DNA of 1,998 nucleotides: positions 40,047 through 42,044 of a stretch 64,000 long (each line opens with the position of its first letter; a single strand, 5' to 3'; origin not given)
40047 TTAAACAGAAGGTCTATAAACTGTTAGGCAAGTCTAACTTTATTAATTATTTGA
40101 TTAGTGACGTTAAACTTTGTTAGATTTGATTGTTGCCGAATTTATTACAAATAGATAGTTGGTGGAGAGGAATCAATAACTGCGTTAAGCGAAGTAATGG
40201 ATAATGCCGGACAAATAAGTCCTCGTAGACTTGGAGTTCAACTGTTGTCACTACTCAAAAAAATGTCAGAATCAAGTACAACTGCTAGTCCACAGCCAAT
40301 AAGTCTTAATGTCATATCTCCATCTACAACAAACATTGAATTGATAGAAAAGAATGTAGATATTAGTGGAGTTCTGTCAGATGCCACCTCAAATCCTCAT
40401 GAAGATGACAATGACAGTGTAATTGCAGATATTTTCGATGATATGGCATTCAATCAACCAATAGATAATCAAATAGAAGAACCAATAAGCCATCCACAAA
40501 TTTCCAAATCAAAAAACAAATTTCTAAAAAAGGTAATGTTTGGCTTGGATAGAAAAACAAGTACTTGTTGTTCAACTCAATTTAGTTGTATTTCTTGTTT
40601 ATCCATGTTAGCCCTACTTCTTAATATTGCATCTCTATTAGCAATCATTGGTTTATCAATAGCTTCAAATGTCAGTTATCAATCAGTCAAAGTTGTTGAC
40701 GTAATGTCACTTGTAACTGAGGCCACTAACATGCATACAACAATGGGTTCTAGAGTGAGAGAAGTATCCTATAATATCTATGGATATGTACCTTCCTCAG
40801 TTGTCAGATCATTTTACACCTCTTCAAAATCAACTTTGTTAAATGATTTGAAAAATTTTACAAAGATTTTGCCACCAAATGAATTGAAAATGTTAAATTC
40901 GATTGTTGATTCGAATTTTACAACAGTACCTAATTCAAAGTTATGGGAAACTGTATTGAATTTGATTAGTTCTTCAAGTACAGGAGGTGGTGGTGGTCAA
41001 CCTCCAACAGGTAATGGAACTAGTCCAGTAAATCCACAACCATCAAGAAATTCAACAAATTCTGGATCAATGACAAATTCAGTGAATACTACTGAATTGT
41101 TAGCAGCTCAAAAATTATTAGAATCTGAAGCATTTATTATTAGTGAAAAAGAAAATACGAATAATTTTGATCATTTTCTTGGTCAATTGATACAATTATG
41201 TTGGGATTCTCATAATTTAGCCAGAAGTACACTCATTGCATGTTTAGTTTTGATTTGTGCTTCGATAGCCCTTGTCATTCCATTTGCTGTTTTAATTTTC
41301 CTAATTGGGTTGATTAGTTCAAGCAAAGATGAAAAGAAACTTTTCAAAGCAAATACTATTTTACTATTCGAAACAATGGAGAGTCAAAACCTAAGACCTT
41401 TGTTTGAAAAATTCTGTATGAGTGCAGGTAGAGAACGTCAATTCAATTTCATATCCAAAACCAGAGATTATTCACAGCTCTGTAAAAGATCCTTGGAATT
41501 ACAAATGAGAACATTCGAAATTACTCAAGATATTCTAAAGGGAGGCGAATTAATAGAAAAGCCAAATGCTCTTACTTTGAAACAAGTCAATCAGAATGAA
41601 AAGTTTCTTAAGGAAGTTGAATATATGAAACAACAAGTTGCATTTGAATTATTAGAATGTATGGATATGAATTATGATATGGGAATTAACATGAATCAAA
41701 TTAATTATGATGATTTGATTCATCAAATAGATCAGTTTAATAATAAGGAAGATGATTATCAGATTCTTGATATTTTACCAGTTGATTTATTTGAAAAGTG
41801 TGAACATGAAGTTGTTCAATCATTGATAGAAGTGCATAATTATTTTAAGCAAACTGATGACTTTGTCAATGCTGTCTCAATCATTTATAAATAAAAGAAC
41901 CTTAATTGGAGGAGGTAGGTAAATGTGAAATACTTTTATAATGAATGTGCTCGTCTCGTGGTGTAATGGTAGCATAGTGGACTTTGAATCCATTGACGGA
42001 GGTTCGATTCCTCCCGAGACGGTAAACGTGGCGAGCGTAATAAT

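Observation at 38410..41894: Head-to-head pair of paralogous two-TM receptors with divergent RGS-like domains sharing a bidirectional promoter of about 330 bp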

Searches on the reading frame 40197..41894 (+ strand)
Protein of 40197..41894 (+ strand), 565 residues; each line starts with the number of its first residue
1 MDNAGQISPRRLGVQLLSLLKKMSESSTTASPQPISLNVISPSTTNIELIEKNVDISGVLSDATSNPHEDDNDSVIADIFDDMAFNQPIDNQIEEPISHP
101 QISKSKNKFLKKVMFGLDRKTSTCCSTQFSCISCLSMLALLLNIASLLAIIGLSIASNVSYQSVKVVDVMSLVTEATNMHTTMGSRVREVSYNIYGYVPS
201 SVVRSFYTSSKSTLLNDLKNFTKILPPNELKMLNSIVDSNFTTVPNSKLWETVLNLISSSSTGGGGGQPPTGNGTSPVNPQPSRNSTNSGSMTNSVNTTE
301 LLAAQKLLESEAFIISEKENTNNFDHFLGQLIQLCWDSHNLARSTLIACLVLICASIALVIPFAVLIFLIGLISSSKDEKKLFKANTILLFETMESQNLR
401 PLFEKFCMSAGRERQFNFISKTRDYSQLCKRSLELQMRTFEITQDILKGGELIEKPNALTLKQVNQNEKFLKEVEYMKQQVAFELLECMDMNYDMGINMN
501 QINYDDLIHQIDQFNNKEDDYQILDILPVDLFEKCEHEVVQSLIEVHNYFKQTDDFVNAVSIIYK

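Call 4: search_protein_families(library=pfam, proteins=[window:40197-41894:+], max_evalue=1)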
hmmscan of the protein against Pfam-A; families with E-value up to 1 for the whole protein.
window:40197-41894:+ (565 aa): 3 families
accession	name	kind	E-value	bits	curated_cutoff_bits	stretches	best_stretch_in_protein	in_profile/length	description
PF08928.15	PoNi_N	-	0.0028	18.2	22.4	1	450-543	18-115/117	PoNe immunity protein (PoNi), N-terminal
PF17512.7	Sh_2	-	0.31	11.3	27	1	120-183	21-83/174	Metapneumovirus Small hydrophobic protein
PF24704.1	DUF7667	-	0.74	10.5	27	0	318-349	22-53/76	Family of unknown function (DUF7667)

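Call 7: find_encoding_contigs(protein=window:40197-41894:+, flank=5000, max_places=4)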
Protein window:40197-41894:+ (565 aa): no gene with exactly this product is on record in the collection.

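Call 8: find_homologous_proteins(query=window:40197-41894:+, max_evalue=0.001)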
Query window:40197-41894:+ (565 aa): 1 proteins with E <= 0.001 among 8000 candidates.
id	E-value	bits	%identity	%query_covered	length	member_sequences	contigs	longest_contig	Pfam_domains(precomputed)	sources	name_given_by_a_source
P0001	0.0e+0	1191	100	96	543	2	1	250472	-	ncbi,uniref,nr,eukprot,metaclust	ncbi:predicted protein [Naegleria gruberi]|uniref:Predicted protein n=1 Tax=Naegleria gruberi TaxID=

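Call 21: search_protein_representatives(protein=window:40197-41894:+)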
Query: 565 residues. Proteins with E-value up to 0.001 (for the whole library): 60; up to 1e-10: 39; up to 1e-30: 4. The best 60 are listed.
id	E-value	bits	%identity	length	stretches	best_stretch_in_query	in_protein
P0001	0.0e+00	1191.3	100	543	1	23-565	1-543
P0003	3.6e-78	279.8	37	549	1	51-558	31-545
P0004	3.3e-58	213.9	34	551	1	21-553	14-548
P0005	1.2e-32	129.6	29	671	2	262-555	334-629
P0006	2.2e-30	122.1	28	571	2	292-555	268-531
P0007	5.3e-26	107.7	28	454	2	338-552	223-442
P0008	6.2e-26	107.5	33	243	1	341-553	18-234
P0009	5.0e-23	97.9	29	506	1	304-558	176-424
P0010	1.8e-21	92.8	28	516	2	324-553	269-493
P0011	1.4e-20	89.8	29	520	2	315-557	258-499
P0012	7.0e-20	87.5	31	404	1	346-553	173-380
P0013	7.8e-20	87.3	28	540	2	340-557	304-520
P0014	4.8e-19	84.7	26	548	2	292-556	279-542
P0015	9.2e-19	83.8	31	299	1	341-558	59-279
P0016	1.3e-18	83.4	32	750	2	131-448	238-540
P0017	1.2e-17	80.1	29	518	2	319-559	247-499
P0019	5.7e-17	77.9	29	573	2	347-558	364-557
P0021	3.8e-16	75.2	31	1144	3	328-445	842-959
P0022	6.6e-16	74.4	26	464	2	327-552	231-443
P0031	5.1e-13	64.9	26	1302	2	346-535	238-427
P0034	8.2e-13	64.2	29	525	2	322-558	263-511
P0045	1.1e-09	53.8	28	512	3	324-449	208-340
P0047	3.2e-09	52.3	32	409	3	473-556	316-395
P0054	1.6e-06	43.5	26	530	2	322-438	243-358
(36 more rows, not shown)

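Call 23: search_protein_families(library=pfam, alignment_id=A1, max_evalue=0.01)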
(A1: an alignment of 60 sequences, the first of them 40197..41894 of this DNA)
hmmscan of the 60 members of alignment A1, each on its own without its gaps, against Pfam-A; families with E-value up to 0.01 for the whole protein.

A. member 1, window:40197-41894:+ (565 aa): 1 family
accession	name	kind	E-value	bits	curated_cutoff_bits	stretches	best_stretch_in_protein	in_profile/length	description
PF08928.15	PoNi_N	-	0.0028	18.2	22.4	1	450-543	18-115/117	PoNe immunity protein (PoNi), N-terminal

B. families by the number of members that match (of 60 scanned): 8 families
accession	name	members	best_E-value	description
PF00615.24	RGS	40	7.8e-12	Regulator of G protein signaling domain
PF13273.12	DUF4064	2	0.0032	Protein of unknown function (DUF4064)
PF18114.7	Suv3_N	1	0.0021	Suv3 helical N-terminal domain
PF08928.15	PoNi_N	1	0.0028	PoNe immunity protein (PoNi), N-terminal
PF10912.14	Glam1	1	0.0035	Glia associated membrane protein glam-1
PF11898.13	DUF3418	1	0.0035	Domain of unknown function (DUF3418)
PF01102.23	Glycophorin_A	1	0.0039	Glycophorin A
PF13233.12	Complex1_LYR_2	1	0.009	Complex1_LYR-like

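Call 24: predict_structure(protein=window:40197-41894:+)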
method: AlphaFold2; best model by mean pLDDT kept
length: 565 residues; sequences in the alignment: 1
mean_pLDDT: 39.3   pTM: 0.24
mean pLDDT of the five models: 39.3, 35.3, 33.7, 33.1, 31.6
residues with pLDDT >= 90: 0; 70-90: 0; 50-70: 29; < 50: 536
segments of 3 or more residues with pLDDT < 50: 1-141, 149-215, 221-352, 371-373, 377-382, 384-399, 405-412, 414-459, 461-565
pLDDT, mean of each block of 10 residues (from residue 1): 35 43 39 29 28 35 37 36 33 33 38 37 38 45 50 42 36 39 35 35 38 48 41 43 44 40 31 30 29 31 34 37 42 43 45 49 52 46 48 47 46 45 45 43 43 41 45 46 43 34 37 35 34 33 36 35 29
secondary structure, 60 per line:
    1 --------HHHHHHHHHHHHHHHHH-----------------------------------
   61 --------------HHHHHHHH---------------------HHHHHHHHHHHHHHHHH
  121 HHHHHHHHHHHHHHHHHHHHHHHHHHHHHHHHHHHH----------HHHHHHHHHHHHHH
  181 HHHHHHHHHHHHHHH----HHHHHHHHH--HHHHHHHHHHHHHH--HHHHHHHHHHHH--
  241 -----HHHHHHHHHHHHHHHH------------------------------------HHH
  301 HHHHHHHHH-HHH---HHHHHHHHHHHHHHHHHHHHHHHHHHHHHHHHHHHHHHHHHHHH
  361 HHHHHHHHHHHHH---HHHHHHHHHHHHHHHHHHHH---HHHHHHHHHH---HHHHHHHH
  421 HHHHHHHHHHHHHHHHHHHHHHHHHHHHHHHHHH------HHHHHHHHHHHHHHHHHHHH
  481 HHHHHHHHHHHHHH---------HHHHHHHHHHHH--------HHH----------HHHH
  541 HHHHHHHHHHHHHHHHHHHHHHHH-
elements in order: H9-25 H75-82 H104-156 H167-195 H200-208 H211-224 H227-238 H246-261 H298-309 H317-373 H377-396 H400-409 H413-454 H461-494 H504-515 H537-564

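Call 25: search_protein_families(library=pfam, proteins=[P0003, P0004, P0005, P0006, P0007, P0008, P0009, P0010, P0011, P0012], max_evalue=0.1)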
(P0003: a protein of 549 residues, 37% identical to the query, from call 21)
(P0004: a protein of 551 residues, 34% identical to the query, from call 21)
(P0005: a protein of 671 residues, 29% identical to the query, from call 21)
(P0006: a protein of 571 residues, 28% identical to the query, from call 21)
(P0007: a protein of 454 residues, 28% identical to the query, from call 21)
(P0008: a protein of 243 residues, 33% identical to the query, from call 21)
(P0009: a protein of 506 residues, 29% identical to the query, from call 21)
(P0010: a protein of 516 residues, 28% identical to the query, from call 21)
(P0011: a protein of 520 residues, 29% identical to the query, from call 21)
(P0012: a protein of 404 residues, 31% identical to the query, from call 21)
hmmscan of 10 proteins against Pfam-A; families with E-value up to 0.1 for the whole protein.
P0003 (549 aa): 0 families

P0004 (551 aa): 0 families

P0005 (671 aa): 0 families

P0006 (571 aa): 1 family
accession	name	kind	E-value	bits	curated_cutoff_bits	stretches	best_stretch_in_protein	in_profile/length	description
PF17898.6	GerD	-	0.099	13.1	29.5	0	354-403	38-87/114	Spore germination GerD central core domain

P0007 (454 aa): 0 families

P0008 (243 aa): 2 families
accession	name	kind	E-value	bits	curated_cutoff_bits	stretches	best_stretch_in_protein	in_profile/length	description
PF00709.27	Adenylsucc_synt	-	0.013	14.7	27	1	144-217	319-393/416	Adenylosuccinate synthetase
PF09815.14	XK-related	-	0.057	12.8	24.8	1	22-87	72-136/337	XK-related protein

P0009 (506 aa): 1 family
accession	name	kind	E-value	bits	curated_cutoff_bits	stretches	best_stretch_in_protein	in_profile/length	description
PF00615.24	RGS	-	3.8e-09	37.4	23.9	1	265-424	5-116/117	Regulator of G protein signaling domain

P0010 (516 aa): 0 families

P0011 (520 aa): 2 families
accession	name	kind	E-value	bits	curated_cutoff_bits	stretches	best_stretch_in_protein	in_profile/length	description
PF00615.24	RGS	-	1.2e-08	35.8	23.9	1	336-500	5-116/117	Regulator of G protein signaling domain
PF09361.15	Phasin_2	-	0.032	14.9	24.9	0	147-188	3-44/100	Phasin protein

P0012 (404 aa): 1 family
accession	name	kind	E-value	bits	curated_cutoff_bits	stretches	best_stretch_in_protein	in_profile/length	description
PF00615.24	RGS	-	4.8e-06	27.4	23.9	1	219-380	5-111/117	Regulator of G protein signaling domain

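Call 26: list_cluster_members(proteins=[P0003, P0004, P0005, P0006, P0007, P0009, P0010, P0016, P0021, P0031])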
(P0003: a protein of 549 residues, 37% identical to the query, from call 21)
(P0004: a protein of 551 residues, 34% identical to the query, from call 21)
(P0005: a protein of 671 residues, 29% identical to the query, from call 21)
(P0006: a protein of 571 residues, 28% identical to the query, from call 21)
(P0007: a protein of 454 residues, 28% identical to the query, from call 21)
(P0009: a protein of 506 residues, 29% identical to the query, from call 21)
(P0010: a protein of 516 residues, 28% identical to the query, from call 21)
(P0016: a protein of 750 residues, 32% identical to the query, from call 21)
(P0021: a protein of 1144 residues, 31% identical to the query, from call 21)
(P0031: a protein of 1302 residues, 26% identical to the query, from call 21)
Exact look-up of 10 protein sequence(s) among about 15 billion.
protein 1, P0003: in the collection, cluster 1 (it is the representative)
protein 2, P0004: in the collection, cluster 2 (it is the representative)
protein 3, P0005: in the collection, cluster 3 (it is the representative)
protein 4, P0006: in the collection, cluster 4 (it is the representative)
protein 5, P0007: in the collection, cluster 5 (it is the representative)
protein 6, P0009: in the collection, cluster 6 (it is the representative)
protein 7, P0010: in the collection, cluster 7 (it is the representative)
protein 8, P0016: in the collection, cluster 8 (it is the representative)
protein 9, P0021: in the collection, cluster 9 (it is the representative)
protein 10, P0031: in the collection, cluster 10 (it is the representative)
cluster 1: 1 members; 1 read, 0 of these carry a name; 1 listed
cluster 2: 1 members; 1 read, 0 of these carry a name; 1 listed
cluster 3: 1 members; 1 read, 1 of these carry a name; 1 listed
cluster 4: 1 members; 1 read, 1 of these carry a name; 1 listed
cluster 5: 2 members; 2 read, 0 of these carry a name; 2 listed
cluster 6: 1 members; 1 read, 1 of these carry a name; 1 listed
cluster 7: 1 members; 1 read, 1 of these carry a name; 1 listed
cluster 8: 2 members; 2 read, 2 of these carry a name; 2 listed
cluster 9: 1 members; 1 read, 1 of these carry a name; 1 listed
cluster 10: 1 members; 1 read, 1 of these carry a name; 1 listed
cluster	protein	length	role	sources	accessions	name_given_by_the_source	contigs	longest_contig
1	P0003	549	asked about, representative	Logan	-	-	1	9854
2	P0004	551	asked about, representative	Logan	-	-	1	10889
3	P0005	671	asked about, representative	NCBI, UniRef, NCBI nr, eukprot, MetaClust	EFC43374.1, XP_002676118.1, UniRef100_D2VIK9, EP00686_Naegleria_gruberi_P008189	predicted protein [Naegleria gruberi] | Predicted protein n=1 Tax=Naegleria gruberi TaxID=5762 RepID=D2VIK9_NAEGR | uncharacterized protein NAEGRDRAFT_49837 [Naegleria gruberi]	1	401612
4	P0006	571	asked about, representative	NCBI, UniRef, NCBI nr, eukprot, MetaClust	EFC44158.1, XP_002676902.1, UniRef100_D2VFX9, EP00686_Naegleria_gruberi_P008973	predicted protein [Naegleria gruberi] | Predicted protein n=1 Tax=Naegleria gruberi TaxID=5762 RepID=D2VFX9_NAEGR | uncharacterized protein NAEGRDRAFT_67783 [Naegleria gruberi]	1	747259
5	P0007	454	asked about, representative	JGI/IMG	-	-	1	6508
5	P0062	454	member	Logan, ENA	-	-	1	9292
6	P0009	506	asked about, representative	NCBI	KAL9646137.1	hypothetical protein ABK040_008014 [Willaertia magna]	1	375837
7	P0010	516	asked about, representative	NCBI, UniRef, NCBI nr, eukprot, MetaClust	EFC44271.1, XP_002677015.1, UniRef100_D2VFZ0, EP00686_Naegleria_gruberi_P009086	predicted protein [Naegleria gruberi] | Predicted protein n=1 Tax=Naegleria gruberi TaxID=5762 RepID=D2VFZ0_NAEGR | uncharacterized protein NAEGRDRAFT_67794 [Naegleria gruberi]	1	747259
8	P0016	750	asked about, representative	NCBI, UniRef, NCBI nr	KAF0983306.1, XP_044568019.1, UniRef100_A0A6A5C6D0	hypothetical protein FDP41_010371 [Naegleria fowleri] | RGS domain-containing protein n=1 Tax=Naegleria fowleri TaxID=5763 RepID=A0A6A5C6D0_NAEFO | uncharacterized protein FDP41_010371 [Naegleria fowleri]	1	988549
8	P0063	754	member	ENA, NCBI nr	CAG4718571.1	unnamed protein product [Naegleria fowleri]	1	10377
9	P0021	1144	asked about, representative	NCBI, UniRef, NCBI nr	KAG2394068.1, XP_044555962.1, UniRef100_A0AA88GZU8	hypothetical protein C9374_003832 [Naegleria lovaniensis] | RGS domain-containing protein n=1 Tax=Naegleria lovaniensis TaxID=51637 ... | uncharacterized protein C9374_003832 [Naegleria lovaniensis]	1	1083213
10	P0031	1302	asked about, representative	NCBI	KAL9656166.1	hypothetical protein ABK040_007783 [Willaertia magna]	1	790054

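Call 29: search_solved_structures(query=A1, max_evalue=0.01, show_alignments=1)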
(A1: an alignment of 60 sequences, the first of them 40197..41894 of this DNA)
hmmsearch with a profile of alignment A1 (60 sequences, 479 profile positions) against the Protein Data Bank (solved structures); distinct sequences matched with E-value up to 0.01: 1.
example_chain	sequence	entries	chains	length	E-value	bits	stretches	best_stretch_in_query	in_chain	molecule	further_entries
4djh_A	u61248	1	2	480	0.00096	21.3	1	82-279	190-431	Kappa-type opioid receptor, Lysozyme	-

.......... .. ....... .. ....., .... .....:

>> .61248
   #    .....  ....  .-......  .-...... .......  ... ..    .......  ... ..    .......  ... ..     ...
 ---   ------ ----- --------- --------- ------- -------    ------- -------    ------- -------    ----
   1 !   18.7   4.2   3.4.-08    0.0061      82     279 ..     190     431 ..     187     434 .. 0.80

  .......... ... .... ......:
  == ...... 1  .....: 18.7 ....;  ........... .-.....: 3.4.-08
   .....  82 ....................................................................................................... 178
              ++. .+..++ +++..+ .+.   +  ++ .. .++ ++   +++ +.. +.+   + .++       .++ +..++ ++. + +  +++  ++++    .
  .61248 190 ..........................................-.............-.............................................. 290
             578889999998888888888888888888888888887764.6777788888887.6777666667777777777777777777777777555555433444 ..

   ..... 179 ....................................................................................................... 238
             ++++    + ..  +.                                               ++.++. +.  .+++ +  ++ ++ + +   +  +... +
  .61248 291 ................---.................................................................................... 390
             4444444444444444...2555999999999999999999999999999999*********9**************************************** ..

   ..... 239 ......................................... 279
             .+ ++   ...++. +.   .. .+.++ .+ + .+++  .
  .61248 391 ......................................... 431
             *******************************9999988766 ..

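Call 38: find_encoding_contigs(protein=P0003, flank=6000, max_places=3)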
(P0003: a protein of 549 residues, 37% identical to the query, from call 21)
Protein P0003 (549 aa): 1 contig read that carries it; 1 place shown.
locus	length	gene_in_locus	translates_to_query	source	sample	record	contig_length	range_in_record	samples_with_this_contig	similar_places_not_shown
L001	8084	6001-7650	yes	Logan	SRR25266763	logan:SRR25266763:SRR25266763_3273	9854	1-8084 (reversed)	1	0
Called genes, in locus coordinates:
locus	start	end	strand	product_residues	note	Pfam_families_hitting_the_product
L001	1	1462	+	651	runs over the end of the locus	-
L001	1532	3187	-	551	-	PF06466:PCAF_N (faint), PF00583:Acetyltransf_1, PF13508:Acetyltransf_7 (weak), PF00439:Bromodomain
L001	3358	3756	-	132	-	-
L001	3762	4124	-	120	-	-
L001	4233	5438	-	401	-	-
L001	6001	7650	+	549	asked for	-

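Call 39: find_encoding_contigs(protein=P0004, flank=6000, max_places=3)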
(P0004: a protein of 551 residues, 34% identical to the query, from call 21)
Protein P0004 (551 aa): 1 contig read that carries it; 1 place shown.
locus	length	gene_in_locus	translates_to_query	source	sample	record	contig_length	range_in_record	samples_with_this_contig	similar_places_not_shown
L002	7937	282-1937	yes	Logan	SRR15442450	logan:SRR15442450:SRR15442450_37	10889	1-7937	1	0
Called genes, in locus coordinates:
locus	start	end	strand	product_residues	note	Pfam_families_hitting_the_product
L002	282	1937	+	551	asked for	-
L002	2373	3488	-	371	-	PF00503:G-alpha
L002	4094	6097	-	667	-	-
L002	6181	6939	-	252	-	PF10584:Proteasome_A_N, PF00227:Proteasome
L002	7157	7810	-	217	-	PF12799:LRR_4 (faint), PF13516:LRR_6 (faint)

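Call 43: predict_structure(alignment_id=A1)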
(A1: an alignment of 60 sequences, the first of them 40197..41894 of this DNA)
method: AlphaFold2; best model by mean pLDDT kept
length: 565 residues; sequences in the alignment: 60
mean_pLDDT: 79.0   pTM: 0.56
mean pLDDT of the five models: 79.0, 77.6, 76.9, 76.8, 76.6
residues with pLDDT >= 90: 321; 70-90: 77; 50-70: 53; < 50: 114
segments of 3 or more residues with pLDDT < 50: 1-13, 24-103, 264-268, 271-279, 283-287
pLDDT, mean of each block of 10 residues (from residue 1): 41 54 45 39 34 36 36 41 39 40 55 59 58 84 91 92 93 97 96 91 95 96 93 85 88 90 52 47 47 74 96 95 94 95 93 91 88 88 95 96 98 97 96 96 89 74 95 97 96 92 93 94 92 95 97 95 90
secondary structure, 60 per line:
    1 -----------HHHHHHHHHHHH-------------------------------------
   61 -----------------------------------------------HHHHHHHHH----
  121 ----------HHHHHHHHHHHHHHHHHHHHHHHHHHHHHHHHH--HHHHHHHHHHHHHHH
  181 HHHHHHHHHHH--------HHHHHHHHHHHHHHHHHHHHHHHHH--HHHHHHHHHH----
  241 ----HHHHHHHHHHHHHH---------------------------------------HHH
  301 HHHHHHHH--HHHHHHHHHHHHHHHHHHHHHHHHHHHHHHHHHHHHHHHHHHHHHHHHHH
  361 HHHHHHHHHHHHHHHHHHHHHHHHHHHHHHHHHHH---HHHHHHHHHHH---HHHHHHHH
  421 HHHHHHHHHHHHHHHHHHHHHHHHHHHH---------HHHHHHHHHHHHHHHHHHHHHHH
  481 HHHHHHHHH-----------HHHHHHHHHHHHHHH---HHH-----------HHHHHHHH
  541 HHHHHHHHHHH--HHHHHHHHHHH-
elements in order: H12-23 H108-116 H131-163 H166-191 H200-224 H227-236 H245-258 H298-308 H311-395 H399-409 H413-448 H458-489 H501-515 H533-551 H554-564
